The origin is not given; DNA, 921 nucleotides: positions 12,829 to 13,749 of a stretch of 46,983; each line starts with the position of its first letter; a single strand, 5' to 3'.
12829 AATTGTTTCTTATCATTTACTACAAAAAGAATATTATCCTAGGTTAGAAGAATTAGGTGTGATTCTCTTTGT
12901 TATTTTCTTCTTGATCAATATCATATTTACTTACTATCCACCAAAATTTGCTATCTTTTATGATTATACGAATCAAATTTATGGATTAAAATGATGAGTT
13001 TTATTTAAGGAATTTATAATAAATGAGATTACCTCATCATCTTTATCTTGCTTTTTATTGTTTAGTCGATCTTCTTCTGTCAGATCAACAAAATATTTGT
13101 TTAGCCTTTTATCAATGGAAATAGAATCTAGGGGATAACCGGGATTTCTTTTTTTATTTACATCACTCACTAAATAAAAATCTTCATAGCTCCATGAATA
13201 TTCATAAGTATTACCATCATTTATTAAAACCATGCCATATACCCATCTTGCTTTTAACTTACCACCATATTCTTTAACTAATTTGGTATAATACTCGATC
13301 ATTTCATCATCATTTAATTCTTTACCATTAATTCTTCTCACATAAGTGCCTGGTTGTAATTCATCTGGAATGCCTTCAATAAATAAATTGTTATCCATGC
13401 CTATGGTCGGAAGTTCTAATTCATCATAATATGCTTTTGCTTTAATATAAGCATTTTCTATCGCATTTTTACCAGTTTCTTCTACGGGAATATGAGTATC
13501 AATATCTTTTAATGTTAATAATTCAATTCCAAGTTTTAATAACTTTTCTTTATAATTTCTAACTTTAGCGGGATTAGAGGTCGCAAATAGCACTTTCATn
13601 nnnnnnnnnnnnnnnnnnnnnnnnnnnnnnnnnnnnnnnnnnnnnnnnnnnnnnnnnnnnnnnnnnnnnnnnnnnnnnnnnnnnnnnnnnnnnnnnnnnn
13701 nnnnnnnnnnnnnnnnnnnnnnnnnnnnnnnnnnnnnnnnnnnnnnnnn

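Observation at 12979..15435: Four-gene operon pairing two divergent HAM1/ITPase-like paralogues with an Asn-type UDG-fold glycosylase and an unknown 145-aa protein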

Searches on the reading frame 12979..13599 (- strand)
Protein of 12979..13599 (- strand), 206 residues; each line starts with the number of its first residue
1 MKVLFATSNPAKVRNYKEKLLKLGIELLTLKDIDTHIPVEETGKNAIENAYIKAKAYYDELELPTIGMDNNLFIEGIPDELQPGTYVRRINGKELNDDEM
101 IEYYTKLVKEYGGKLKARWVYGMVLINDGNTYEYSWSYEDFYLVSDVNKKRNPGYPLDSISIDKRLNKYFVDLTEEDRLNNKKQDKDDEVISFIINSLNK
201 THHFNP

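Call 3: search_protein_families(library=pfam, proteins=[window:12979-13599:-], max_evalue=0.1)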
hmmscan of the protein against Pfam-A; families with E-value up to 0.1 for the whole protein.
window:12979-13599:- (206 aa): 1 family
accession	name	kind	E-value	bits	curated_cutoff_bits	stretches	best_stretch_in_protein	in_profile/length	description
PF01725.21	Ham1p_like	-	1.7e-15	57.8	22.5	1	3-131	1-125/186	Ham1 family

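Call 4: search_protein_families(library=ncbifam, proteins=[window:12979-13599:-], max_evalue=0.1)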
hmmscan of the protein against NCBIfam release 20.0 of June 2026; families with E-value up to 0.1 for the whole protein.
window:12979-13599:- (206 aa): 9 families
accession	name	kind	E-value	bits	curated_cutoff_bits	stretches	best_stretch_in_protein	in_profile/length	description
NF011399.0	PRK14824.1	subfamily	1.1e-19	70.7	267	1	1-99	3-99/206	putative deoxyribonucleotide triphosphate pyrophosphatase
NF011397.0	PRK14822.1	equivalog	4.6e-15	55.5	234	1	2-123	3-123/201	XTP/dITP diphosphatase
TIGR00042.1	TIGR00042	equivalog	1.9e-14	53.5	145.35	1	2-178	1-166/184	RdgB/HAM1 family non-canonical purine NTP pyrophosphatase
NF011398.0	PRK14823.1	equivalog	3.2e-14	53.2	272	1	1-178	1-171/191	non-canonical purine NTP diphosphatase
NF011400.0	PRK14825.1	equivalog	9.4e-09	35.3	246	1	2-178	2-177/199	putative deoxyribonucleotide triphosphate pyrophosphatase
NF011396.0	PRK14821.1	equivalog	2e-07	30.8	203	1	1-177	1-162/185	XTP/dITP diphosphatase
NF011401.0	PRK14826.1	equivalog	1.7e-05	24.4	268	1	2-62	10-72/226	putative deoxyribonucleotide triphosphate pyrophosphatase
NF002698.0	PRK02491.1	equivalog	0.00042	19.5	301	1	3-97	130-222/328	nucleoside-triphosphate diphosphatase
TIGR02864.1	spore_sspO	equivalog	0.043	14.4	30.55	0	173-186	35-48/50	small acid-soluble spore protein SspO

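Call 5: search_protein_families(library=padloc, proteins=[window:12979-13599:-], max_evalue=0.1)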
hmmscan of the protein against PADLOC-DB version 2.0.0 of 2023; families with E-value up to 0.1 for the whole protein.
window:12979-13599:- (206 aa): 0 families

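Call 9: search_solved_structures(query=window:12979-13599:-, max_evalue=1, show_alignments=2)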
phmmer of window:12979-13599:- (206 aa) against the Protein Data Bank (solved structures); distinct sequences matched with E-value up to 1: 12.
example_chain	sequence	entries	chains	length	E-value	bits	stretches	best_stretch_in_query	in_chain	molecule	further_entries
1k7k_A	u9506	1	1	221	1e-07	35.1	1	2-111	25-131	Hypothetical protein yggV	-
2pyu_A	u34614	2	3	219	1.3e-06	31.6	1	2-111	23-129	Inosine Triphosphate Pyrophosphatase RdgB | HAM1 protein homolog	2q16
3tqu_A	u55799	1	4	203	1.8e-06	31.1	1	2-104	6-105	Non-canonical purine NTP pyrophosphatase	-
4bnq_A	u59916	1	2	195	0.00013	25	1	3-133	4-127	NON-CANONICAL PURINE NTP PYROPHOSPHATASE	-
6wwd_A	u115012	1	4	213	0.00017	24.6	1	1-96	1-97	dITP/XTP pyrophosphatase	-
1b78_A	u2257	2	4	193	0.00063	22.8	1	1-181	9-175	PYROPHOSPHATASE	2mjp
2e5x_A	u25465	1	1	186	0.0015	21.6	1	1-178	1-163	Hypothetical protein PH1917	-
1v7r_A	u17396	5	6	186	0.0015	21.6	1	1-178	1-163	hypothetical protein PH1917 | NTPASE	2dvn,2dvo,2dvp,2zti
1vp2_A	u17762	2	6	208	0.21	14.6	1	3-76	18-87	Putative Xanthosine triphosphate pyrophosphatase/HAM1 protein homolog | Nucleoside-triphosphatase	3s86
9ba7_A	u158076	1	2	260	0.73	12.8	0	6-40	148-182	Ferrous iron transport protein B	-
9ba6_A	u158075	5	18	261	0.8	12.7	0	6-40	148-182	Ferrous iron transport protein B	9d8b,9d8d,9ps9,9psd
8vwl_A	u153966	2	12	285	0.88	12.5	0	6-40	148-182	Ferrous iron transport protein B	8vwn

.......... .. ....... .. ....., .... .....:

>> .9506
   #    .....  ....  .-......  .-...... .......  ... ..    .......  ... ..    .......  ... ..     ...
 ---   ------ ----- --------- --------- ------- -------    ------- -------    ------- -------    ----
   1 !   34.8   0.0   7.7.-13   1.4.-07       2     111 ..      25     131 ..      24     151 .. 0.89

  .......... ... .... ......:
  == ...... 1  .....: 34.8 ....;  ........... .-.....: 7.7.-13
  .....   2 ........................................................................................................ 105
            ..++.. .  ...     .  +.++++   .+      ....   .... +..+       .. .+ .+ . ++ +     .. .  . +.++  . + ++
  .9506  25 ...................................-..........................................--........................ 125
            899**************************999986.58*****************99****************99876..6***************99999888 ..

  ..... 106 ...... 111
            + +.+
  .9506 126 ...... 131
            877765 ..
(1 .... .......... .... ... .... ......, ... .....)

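Call 48: find_homologous_proteins(query=window:12979-13599:-, max_evalue=0.001)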
Query window:12979-13599:- (206 aa): 2842 proteins with E <= 0.001 among 3140 candidates; the best 120 are listed.
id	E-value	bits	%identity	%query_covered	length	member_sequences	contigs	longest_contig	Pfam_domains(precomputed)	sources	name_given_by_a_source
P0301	2.7e-131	454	100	100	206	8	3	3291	PF01725.22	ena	-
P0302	7.9e-114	396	89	97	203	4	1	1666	PF01725.22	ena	-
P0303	1.6e-113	395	88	98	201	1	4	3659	PF01725.22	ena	-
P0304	2.5e-113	395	89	98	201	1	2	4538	PF01725.22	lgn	-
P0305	3.1e-113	395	89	98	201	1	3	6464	PF01725.22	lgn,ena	-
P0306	3.3e-113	394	89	97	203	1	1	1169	PF01725.22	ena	-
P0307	3.4e-113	394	88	98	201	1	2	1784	PF01725.22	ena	-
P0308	4.5e-113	394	89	97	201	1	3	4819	PF01725.22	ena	-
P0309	4.9e-113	394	89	98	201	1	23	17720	PF01725.22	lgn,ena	-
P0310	5.2e-113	394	88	98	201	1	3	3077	PF01725.22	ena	-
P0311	6.0e-113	394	89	97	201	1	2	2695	PF01725.22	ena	-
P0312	6.1e-113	394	87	98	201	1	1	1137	PF01725.22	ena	-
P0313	6.9e-113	393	89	97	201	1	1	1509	PF01725.22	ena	-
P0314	8.4e-113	393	88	98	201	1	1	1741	PF01725.22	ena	-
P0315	8.6e-113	393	89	97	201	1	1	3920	PF01725.22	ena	-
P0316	1.8e-112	392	88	98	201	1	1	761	PF01725.22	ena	-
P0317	2.4e-112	392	89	97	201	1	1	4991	PF01725.22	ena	-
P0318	2.5e-112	392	88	98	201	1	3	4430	PF01725.22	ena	-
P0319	2.5e-112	392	88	98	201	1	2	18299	PF01725.22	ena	-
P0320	2.6e-112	392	88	98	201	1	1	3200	PF01725.22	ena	-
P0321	3.6e-112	391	88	98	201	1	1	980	PF01725.22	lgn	-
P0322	4.6e-112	391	88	98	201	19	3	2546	PF01725.22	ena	-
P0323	6.2e-112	390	88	98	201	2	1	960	PF01725.22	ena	-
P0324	7.4e-112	390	88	98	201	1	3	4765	PF01725.22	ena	-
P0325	7.8e-112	390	88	98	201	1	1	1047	PF01725.22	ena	-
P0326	8.6e-112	390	87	98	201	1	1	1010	PF01725.22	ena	-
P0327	1.7e-111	389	88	98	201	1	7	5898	PF01725.22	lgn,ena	-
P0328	2.3e-111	388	87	98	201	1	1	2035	PF01725.22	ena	-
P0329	2.8e-111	388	88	98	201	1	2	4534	PF01725.22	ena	-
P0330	3.0e-111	388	87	98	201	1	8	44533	PF01725.22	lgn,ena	-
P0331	3.8e-111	388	87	98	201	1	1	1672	PF01725.22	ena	-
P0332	5.6e-111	387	88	97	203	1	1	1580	PF01725.22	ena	-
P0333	8.4e-111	387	86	98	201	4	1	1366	PF01725.22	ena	-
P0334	1.6e-110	386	88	97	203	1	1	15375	PF01725.22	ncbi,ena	-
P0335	2.0e-110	385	87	98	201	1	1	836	PF01725.22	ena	-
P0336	2.1e-110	385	87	98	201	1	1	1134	PF01725.22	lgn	-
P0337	4.2e-110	384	87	98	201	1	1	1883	PF01725.22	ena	-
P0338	1.1e-109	383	87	97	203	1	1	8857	PF01725.22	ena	-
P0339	1.2e-109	383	88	97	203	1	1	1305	PF01725.22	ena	-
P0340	1.9e-109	382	87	97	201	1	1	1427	PF01725.22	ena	-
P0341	5.4e-109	381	86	98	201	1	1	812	PF01725.22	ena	-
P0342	5.9e-109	381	83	100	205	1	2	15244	PF01725.22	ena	-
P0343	2.9e-107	375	84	98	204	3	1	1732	PF01725.22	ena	-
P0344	6.1e-107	374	85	97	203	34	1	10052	PF01725.22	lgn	-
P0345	2.1e-103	362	81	98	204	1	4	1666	PF01725.22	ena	-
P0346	1.3e-102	360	81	98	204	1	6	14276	PF01725.22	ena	-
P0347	2.2e-102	359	81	98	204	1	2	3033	PF01725.22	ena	-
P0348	7.5e-102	357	80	98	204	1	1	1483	PF01725.22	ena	-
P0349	1.2e-101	357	80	98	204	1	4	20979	PF01725.22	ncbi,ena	-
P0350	1.4e-101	356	89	86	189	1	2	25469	PF01725.22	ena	-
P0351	1.6e-101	356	78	100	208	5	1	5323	PF01725.22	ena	-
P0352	9.4e-100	350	78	98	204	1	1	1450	PF01725.22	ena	-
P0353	1.9e-99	349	78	98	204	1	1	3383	PF01725.22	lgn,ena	-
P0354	2.5e-99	349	65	88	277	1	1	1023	PF01725.22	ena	-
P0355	7.0e-99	348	78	98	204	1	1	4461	PF01725.22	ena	-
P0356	1.3e-98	347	81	97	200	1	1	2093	PF01725.22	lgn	-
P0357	4.1e-98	345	80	97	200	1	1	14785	PF01725.22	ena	-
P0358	7.6e-98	344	78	98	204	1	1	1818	PF01725.22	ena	-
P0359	1.1e-97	344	80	97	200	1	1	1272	PF01725.22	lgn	-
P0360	1.3e-97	344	80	97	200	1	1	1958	PF01725.22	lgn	-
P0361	3.7e-97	342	80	97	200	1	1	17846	PF01725.22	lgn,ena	-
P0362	3.7e-97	342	80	97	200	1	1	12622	PF01725.22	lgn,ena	-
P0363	1.6e-96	340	79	97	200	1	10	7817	PF01725.22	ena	-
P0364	2.3e-96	339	79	97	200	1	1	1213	PF01725.22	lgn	-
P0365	2.5e-96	339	79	97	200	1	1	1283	PF01725.22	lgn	-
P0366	3.3e-96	339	79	97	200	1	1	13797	PF01725.22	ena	-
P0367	5.7e-96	338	77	98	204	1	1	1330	PF01725.22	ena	-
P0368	8.7e-96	338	78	97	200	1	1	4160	PF01725.22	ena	-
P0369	1.2e-95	337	78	97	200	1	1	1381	PF01725.22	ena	-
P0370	1.9e-95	336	79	97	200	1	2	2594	PF01725.22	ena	-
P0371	2.5e-95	336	74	99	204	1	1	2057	PF01725.22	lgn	-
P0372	2.6e-95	336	74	99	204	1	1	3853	PF01725.22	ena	-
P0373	4.5e-95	335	78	97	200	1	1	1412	PF01725.22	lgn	-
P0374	6.5e-95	335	78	97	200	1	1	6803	PF01725.22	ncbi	-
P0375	7.1e-92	325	70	100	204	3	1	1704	PF01725.22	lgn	-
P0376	3.9e-90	319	81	86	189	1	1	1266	PF01725.22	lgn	-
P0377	1.6e-88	314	71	96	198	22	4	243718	PF01725.22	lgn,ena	-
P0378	1.2e-87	311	91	76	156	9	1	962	PF01725.22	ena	-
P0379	1.6e-87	311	70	96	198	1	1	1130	PF01725.22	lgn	-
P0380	3.3e-86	306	69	96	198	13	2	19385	PF01725.22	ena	-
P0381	4.2e-84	299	68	97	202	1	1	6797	PF01725.22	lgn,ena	-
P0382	6.2e-84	299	69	96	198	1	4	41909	PF01725.22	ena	-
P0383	1.3e-83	298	69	96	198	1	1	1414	PF01725.22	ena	-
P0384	2.6e-83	297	68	96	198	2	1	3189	PF01725.22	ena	-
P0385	3.1e-83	297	68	97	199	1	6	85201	PF01725.22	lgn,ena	-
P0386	4.7e-83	296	68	97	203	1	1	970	PF01725.22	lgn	-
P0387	1.3e-82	295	68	96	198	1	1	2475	PF01725.22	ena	-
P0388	1.8e-82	294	70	96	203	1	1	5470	PF01725.22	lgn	-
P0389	2.1e-82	294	69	96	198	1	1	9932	PF01725.22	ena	-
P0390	2.4e-82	294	70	96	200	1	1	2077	PF01725.22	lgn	-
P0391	9.6e-82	292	68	96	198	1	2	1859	PF01725.22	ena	-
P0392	1.9e-81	291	67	97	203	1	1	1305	PF01725.22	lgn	-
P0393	1.9e-81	291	67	97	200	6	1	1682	PF01725.22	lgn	-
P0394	2.0e-81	291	69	96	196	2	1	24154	PF01725.22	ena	-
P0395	2.4e-81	290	67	96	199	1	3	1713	PF01725.22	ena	-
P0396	2.4e-81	290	66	96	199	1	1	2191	PF01725.22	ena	-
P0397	3.7e-81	290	67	96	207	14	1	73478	PF01725.22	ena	-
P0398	5.3e-81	289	67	97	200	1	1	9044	PF01725.22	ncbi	-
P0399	6.1e-81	289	66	96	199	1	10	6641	PF01725.22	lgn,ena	-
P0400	6.1e-81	289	66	98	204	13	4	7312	PF01725.22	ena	-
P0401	6.5e-81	289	69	96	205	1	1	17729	PF01725.22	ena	-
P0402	6.6e-81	289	66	96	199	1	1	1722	PF01725.22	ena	-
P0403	7.8e-81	289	66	96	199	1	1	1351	PF01725.22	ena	-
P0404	8.3e-81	289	68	97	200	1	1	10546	PF01725.22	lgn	-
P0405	1.2e-80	288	66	96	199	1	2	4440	PF01725.22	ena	-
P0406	1.2e-80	288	66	96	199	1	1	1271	PF01725.22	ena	-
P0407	1.2e-80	288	66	96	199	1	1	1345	PF01725.22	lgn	-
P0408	1.2e-80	288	67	95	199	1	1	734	PF01725.22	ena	-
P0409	1.2e-80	288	66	96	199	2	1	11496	PF01725.22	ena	-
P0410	1.3e-80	288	66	96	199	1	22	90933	PF01725.22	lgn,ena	-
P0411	1.3e-80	288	66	96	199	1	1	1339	PF01725.22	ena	-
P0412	1.3e-80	288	66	96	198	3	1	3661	PF01725.22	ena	-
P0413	1.5e-80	288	66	96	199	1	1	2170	PF01725.22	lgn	-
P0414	1.8e-80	288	66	96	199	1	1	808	PF01725.22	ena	-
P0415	1.8e-80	288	66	96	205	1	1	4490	PF01725.22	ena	-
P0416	1.9e-80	287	66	96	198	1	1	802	PF01725.22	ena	-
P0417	2.2e-80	287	65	96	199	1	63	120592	PF01725.22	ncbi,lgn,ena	-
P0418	2.3e-80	287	68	96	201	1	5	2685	PF01725.22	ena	-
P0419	2.5e-80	287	67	97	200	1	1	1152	PF01725.22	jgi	jgi:8-oxo-dGTP diphosphatase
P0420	2.7e-80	287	67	97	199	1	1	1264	PF01725.22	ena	-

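Call 50: find_encoding_contigs(protein=P0417, flank=5000, max_places=3)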
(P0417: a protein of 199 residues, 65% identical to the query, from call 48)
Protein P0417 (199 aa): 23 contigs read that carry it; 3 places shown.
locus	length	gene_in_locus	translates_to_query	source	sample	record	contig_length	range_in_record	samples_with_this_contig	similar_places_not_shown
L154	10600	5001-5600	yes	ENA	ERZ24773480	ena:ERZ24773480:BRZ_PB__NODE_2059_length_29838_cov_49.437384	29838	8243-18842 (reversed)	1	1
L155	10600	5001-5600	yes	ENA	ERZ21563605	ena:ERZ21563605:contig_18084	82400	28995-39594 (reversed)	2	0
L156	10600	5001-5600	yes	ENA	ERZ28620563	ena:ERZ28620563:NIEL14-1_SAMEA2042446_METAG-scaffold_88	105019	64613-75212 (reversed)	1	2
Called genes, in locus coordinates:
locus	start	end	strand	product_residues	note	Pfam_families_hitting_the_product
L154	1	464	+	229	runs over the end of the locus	-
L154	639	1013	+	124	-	PF00392:GntR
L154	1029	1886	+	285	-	PF00005:ABC_tran, PF13304:AAA_21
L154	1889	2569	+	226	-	PF13346:ABC2_membrane_5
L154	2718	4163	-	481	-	PF02324:Glyco_hydro_70, PF00128:Alpha-amylase, PF09154:Alpha-amy_C_pro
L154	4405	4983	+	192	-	PF00293:NUDIX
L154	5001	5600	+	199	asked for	PF01725:Ham1p_like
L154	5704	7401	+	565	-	PF00501:AMP-binding, PF23562:AMP-binding_C_3 (weak)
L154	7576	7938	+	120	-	PF13545:HTH_Crp_2 (faint), PF01022:HTH_5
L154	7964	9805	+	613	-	PF00122:E1-E2_ATPase, PF00702:Hydrolase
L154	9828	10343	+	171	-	-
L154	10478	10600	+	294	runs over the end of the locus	PF04015:DUF362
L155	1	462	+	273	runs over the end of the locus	-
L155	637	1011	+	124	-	PF00392:GntR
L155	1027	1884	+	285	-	PF00005:ABC_tran, PF13304:AAA_21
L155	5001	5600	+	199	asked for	PF01725:Ham1p_like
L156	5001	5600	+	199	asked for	PF01725:Ham1p_like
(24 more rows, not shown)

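Call 51: find_encoding_contigs(protein=P0377, flank=5000, max_places=2)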
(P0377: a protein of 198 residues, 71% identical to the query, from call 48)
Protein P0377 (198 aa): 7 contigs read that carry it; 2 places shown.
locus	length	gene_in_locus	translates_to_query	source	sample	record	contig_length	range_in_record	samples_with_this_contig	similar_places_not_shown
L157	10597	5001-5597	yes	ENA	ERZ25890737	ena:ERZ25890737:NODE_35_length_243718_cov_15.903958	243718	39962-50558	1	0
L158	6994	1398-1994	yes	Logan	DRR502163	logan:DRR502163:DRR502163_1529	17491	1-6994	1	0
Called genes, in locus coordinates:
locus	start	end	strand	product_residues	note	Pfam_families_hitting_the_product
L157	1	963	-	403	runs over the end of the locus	PF00437:T2SSE, PF13401:AAA_22 (weak)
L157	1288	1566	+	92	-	-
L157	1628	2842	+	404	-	PF01938:TRAM, PF05958:tRNA_U5-meth_tr, PF02475:TRM5-TYW2_MTfase (weak), PF03602:Cons_hypoth95, PF05175:MTS (weak), PF13847:Methyltransf_31 (weak)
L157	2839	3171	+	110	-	-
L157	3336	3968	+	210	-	PF28130:DUF8371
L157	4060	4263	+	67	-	PF11867:T1RH-like_C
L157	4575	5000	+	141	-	PF03167:UDG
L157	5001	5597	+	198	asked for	PF01725:Ham1p_like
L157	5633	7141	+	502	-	PF04851:ResIII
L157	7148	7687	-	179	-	PF20122:DUF6512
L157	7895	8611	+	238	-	PF18164:GNAT_C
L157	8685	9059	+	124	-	PF00392:GntR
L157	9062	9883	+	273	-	PF00005:ABC_tran, PF13304:AAA_21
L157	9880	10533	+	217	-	PF13346:ABC2_membrane_5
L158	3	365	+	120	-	?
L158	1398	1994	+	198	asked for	PF01725:Ham1p_like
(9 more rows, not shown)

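Call 78: search_dna_similar(query=window:12979-13599:-, collection=phages, mode=protein, max_evalue=0.001, max_rows=10)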
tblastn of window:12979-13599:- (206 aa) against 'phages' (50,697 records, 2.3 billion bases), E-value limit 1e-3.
Records with a match: 2; places in all: 2; records where one place covers at least 80% of the query: 2.
Best place of each record, by identity: <60% 2.
By first word of the organism name: Bacteriophage 2.
By host as written in the record: - 2.
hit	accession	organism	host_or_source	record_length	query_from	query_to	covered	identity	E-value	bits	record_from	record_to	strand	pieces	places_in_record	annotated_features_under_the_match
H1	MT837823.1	Bacteriophage sp.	human fecal samples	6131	1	182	88%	41.2%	1e-36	140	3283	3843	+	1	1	record has no annotation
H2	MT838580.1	Bacteriophage sp.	human fecal samples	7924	1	199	97%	30.0%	2e-8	59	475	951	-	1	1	record has no annotation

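Call 82: search_protein_families(library=phrogs, proteins=[window:12979-13599:-], max_evalue=0.001)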
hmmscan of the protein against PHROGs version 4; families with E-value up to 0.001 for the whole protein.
window:12979-13599:- (206 aa): 0 families
